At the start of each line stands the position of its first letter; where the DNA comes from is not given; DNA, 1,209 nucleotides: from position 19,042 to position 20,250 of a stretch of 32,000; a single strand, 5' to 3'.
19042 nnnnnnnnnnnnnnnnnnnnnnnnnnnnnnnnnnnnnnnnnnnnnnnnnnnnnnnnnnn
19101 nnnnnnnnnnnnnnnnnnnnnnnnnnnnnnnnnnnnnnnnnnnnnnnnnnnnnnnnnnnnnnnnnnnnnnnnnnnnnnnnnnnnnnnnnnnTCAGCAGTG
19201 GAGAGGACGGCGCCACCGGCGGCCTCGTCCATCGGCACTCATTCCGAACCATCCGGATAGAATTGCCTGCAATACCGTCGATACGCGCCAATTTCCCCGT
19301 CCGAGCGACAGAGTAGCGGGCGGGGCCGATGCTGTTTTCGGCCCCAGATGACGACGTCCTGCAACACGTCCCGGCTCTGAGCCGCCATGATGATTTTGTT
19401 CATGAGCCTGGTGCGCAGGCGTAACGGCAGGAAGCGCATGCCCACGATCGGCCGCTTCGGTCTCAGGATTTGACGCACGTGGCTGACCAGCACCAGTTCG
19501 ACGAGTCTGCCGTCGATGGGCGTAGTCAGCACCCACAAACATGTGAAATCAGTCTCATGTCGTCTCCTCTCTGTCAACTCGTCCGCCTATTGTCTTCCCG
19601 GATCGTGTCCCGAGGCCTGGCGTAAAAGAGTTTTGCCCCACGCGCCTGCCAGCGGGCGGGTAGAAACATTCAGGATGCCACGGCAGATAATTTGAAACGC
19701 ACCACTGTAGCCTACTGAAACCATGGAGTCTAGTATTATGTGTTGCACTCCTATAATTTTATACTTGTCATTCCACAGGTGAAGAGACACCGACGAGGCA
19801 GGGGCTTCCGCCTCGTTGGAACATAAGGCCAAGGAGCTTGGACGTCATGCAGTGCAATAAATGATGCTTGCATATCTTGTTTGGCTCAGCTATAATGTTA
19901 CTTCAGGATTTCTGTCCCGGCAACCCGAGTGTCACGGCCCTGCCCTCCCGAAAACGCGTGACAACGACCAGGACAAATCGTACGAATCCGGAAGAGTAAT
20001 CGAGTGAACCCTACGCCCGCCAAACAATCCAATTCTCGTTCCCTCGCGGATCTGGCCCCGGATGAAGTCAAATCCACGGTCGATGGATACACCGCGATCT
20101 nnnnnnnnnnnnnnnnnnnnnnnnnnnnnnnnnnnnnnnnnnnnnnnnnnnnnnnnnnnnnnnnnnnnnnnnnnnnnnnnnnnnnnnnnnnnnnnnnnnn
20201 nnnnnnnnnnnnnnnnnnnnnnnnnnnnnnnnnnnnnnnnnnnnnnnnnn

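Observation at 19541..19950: A ~410-bp bidirectional intergenic module is duplicated (second copy 29329-29741) and fronts four sterol transcription units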

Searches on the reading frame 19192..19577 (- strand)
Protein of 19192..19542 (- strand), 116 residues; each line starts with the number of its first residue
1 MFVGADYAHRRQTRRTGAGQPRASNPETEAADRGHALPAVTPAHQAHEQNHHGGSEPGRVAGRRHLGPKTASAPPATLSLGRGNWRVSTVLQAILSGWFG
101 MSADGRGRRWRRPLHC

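Call 13: search_protein_families(library=pfam, proteins=[window:19192-19542:-, window:19239-19577:-], max_evalue=1)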
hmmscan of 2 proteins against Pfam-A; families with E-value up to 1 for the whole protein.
window:19192-19542:- (116 aa): 0 families

window:19239-19577:- (112 aa): 1 family
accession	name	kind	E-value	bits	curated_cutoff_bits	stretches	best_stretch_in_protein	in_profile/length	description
PF19298.5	KshA_C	-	1.8e-09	38.4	23.3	1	58-107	158-207/207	3-Ketosteroid 9alpha-hydroxylase C-terminal domain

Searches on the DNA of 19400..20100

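Call 7: search_rna_families(source=window, start=19400, end=20100, threshold=evalue, max_evalue=10)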
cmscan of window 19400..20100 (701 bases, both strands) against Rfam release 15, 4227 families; matches with E-value up to 10: 0.
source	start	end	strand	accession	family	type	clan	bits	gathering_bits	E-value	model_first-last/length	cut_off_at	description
